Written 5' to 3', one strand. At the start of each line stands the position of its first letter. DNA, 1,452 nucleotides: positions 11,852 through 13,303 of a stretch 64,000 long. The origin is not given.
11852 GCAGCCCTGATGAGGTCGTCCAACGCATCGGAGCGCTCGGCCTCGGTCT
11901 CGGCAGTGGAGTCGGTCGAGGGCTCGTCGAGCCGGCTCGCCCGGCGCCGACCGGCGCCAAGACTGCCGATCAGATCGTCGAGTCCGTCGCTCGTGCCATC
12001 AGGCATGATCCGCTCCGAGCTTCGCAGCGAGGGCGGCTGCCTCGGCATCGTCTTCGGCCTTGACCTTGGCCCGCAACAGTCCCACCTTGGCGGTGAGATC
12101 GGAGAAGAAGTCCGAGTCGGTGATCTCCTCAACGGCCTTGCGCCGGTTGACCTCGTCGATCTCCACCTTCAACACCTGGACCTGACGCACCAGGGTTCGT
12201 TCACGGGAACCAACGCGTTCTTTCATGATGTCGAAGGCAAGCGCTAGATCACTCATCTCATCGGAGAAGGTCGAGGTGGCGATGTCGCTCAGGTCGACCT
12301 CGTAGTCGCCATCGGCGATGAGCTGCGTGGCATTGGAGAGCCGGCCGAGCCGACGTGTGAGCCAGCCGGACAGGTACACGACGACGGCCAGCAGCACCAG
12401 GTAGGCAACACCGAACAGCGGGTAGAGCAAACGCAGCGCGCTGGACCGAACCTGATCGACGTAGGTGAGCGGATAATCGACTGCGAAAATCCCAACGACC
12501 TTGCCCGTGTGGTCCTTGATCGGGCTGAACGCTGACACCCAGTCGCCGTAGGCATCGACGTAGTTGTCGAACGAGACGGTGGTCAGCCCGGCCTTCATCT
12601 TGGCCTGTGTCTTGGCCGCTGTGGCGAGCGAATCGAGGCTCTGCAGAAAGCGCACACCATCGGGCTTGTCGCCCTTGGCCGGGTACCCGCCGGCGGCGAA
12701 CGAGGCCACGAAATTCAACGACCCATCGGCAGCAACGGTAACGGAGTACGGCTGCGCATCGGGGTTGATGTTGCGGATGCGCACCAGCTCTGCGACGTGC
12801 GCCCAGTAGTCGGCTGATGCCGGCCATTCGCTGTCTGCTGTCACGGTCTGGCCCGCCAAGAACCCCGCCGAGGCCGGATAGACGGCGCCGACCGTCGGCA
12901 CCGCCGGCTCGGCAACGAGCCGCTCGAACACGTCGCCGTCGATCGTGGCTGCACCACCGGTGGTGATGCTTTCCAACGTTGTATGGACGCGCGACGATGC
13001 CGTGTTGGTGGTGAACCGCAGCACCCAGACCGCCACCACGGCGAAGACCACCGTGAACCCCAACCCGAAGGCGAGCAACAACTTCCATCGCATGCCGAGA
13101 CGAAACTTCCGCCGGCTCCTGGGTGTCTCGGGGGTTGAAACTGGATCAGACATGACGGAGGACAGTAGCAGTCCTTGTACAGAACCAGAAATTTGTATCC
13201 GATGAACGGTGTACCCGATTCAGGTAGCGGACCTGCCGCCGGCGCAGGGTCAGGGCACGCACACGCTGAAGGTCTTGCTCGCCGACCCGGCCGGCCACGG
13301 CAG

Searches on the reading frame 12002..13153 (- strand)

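Call 18: search_protein_families(library=pfam, max_evalue=0.0001, proteins=[window:12002-13153:-])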
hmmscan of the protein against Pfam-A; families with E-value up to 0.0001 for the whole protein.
seq(384 aa): 1 family
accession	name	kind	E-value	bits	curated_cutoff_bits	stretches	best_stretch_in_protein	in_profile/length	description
PF00672.30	HAMP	-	1.9e-08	34.9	25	1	261-314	2-51/53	HAMP domain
